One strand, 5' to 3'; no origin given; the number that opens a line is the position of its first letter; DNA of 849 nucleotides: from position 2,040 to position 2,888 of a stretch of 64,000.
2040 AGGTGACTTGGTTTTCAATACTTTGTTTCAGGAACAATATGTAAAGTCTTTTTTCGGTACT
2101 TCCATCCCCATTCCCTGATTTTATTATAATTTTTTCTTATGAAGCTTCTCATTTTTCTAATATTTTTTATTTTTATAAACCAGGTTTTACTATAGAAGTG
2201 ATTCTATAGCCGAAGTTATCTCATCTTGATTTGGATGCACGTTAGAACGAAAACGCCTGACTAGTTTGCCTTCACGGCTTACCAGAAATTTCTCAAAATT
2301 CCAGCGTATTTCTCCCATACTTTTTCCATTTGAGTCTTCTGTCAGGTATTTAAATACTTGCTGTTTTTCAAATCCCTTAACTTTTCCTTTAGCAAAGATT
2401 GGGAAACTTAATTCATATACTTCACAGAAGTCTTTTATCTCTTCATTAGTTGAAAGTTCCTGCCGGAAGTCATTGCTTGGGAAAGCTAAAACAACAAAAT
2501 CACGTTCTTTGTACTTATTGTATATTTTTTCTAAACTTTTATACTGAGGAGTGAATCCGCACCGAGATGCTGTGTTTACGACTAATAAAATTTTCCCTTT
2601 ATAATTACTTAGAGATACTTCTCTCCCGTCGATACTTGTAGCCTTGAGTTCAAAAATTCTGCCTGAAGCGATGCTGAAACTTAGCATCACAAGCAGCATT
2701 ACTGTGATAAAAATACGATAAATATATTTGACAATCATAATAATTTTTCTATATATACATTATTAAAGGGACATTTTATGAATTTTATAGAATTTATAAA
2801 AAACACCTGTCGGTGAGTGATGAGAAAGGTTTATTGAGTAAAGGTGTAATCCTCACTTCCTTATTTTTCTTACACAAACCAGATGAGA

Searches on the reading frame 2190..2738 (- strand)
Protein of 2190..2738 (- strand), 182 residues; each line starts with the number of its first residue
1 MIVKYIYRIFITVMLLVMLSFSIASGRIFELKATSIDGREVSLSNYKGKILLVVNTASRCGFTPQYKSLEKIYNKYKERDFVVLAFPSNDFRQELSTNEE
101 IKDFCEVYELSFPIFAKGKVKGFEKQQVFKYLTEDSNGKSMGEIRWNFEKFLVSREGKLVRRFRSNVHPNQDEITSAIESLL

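Call 9: search_protein_families(library=pfam, proteins=[window:2190-2738:-], max_evalue=0.01)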
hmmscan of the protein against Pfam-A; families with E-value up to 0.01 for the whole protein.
window:2190-2738:- (182 aa): 3 families
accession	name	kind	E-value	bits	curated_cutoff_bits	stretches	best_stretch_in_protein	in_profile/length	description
PF00255.25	GSHPx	-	1.6e-32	111.8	27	1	28-132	1-107/108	Glutathione peroxidase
PF00578.27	AhpC-TSA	-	9.2e-08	32.5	26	1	30-122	7-94/124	AhpC/TSA family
PF08534.16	Redoxin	-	3.6e-06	27.3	26.6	1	29-168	9-137/148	Redoxin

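Call 26: find_encoding_contigs(protein=window:2190-2738:-, flank=10000, max_places=10)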
Protein window:2190-2738:- (182 aa): no gene with exactly this product is on record in the collection.

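Call 48: find_homologous_proteins(query=window:2190-2738:-, max_evalue=1e-30)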
Query window:2190-2738:- (182 aa): 5077 proteins with E <= 1e-30 among 8000 candidates; the best 120 are listed.
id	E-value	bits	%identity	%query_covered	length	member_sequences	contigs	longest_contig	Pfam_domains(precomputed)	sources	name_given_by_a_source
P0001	1.5e-126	436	74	100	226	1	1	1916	PF08534.17,PF00255.26,PF00578.28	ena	-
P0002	8.5e-110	382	97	100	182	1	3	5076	PF08534.17,PF00255.26,PF00578.28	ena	-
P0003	7.5e-108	375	96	100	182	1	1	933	PF08534.17,PF00255.26,PF00578.28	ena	-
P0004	1.7e-105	368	94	100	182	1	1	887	PF00255.26,PF00578.28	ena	-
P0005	9.8e-105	365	92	100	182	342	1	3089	PF08534.17,PF00255.26,PF00578.28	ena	-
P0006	1.0e-104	365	92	100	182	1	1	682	PF08534.17,PF00255.26,PF00578.28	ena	-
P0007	1.1e-104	365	92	100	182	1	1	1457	PF08534.17,PF00255.26,PF00578.28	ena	-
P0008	2.3e-103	361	92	100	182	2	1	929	PF08534.17,PF00255.26,PF00578.28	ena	-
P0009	4.7e-103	360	90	100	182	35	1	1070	PF08534.17,PF00255.26,PF00578.28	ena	-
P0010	1.1e-102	359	91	100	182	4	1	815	PF08534.17,PF00255.26,PF00578.28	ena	-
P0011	5.6e-102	356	90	100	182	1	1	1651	PF08534.17,PF00255.26,PF00578.28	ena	-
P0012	1.1e-101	355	90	100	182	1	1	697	PF08534.17,PF00255.26,PF00578.28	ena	-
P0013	1.6e-101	355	90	100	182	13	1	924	PF08534.17,PF00255.26,PF00578.28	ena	-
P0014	1.8e-101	355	89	100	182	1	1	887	PF08534.17,PF00255.26,PF00578.28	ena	-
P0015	1.9e-101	355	90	100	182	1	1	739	PF08534.17,PF00255.26,PF00578.28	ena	-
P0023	8.1e-101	352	90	100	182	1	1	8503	PF08534.17,PF00255.26,PF00578.28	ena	-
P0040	3.8e-97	340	86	100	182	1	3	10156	PF08534.17,PF00255.26,PF00578.28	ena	-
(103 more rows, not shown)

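Call 49: find_encoding_contigs(protein=P0002, flank=10000, max_places=6)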
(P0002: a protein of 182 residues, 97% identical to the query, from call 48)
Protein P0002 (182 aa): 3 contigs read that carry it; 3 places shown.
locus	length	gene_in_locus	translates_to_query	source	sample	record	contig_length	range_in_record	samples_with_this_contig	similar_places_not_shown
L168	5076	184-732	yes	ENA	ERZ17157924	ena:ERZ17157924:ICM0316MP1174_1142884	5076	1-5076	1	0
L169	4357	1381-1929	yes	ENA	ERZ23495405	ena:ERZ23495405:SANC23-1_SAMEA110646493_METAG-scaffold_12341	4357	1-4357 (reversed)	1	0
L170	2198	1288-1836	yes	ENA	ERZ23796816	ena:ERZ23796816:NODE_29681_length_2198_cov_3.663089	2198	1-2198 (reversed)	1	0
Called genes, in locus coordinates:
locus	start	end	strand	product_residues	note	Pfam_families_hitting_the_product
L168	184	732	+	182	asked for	PF08534:Redoxin (faint), PF00255:GSHPx, PF00578:AhpC-TSA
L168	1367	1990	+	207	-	PF04832:SOUL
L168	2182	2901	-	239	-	PF00106:adh_short, PF13561:adh_short_C2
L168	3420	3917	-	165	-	PF13174:TPR_6 (faint), PF13432:TPR_16, PF21033:RMD1-3 (faint), PF13414:TPR_11 (faint), PF12895:ANAPC3, PF00515:TPR_1, PF07719:TPR_2, PF13181:TPR_8, +4 more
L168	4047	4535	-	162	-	PF02469:Fasciclin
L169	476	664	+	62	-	-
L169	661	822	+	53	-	-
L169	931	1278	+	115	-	PF13564:DoxX_2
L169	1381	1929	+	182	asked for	PF08534:Redoxin (faint), PF00255:GSHPx, PF00578:AhpC-TSA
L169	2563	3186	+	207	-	PF04832:SOUL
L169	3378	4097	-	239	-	PF00106:adh_short, PF13561:adh_short_C2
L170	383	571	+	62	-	-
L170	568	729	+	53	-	-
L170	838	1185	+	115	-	PF13564:DoxX_2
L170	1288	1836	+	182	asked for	PF08534:Redoxin (faint), PF00255:GSHPx, PF00578:AhpC-TSA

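Call 50: find_encoding_contigs(protein=P0023, flank=10000, max_places=6)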
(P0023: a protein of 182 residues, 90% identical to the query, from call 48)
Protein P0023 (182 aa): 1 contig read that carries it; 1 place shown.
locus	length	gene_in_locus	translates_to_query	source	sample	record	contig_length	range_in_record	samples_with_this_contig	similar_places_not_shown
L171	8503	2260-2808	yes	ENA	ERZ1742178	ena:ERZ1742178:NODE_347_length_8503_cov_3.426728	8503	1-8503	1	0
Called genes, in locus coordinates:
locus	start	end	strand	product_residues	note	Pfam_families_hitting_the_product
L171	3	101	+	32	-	?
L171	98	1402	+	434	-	PF03109:ABC1, PF01636:APH (faint)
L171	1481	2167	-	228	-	PF02798:GST_N, PF13417:GST_N_3, PF13409:GST_N_2, PF00043:GST_C (weak)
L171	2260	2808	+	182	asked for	PF00255:GSHPx, PF00578:AhpC-TSA, PF08534:Redoxin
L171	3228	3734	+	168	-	-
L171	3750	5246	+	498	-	PF05368:NmrA, PF01073:3Beta_HSD (weak), PF01370:Epimerase, PF13460:NAD_binding_10, PF11066:DUF2867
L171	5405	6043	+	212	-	PF04832:SOUL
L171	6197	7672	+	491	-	PF00089:Trypsin, PF13365:Trypsin_2, PF00595:PDZ, PF13180:PDZ_2, PF17820:PDZ_6 (weak), PF12812:PDZ_1 (weak)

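Call 51: find_encoding_contigs(protein=P0040, flank=10000, max_places=6)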
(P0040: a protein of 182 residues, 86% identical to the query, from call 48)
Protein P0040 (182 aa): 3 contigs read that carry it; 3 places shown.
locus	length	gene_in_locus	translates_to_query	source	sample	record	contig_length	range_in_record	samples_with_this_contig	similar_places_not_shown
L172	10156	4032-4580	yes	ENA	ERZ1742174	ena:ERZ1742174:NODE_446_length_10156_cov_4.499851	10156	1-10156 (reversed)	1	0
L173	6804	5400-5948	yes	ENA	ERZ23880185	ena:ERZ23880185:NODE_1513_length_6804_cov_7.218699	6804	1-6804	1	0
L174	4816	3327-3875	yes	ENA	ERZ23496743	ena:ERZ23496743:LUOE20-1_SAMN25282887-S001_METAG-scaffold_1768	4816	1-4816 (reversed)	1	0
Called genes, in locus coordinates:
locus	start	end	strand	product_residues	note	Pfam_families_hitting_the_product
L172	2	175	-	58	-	?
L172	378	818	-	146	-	PF00210:Ferritin, PF02915:Rubrerythrin (faint)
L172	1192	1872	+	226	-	PF00440:TetR_N (weak), PF17931:TetR_C_23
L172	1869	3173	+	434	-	PF03109:ABC1, PF01636:APH (faint)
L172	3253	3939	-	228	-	PF02798:GST_N, PF13417:GST_N_3, PF13409:GST_N_2, PF00043:GST_C (weak)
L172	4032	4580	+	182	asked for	PF00255:GSHPx, PF00578:AhpC-TSA, PF08534:Redoxin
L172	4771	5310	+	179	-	PF12570:DUF3750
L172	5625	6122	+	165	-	PF01243:PNPOx_N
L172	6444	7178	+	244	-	PF02463:SMC_N (faint), PF00005:ABC_tran, PF09818:ABC_ATPase (faint), PF13304:AAA_21 (weak)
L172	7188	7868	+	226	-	PF00528:BPD_transp_1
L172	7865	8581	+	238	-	PF00528:BPD_transp_1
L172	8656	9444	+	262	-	PF00497:SBP_bac_3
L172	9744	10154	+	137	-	?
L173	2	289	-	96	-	?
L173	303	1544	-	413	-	PF01663:Phosphodiest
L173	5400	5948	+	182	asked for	PF00255:GSHPx, PF00578:AhpC-TSA, PF08534:Redoxin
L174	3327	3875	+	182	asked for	PF00255:GSHPx, PF00578:AhpC-TSA, PF08534:Redoxin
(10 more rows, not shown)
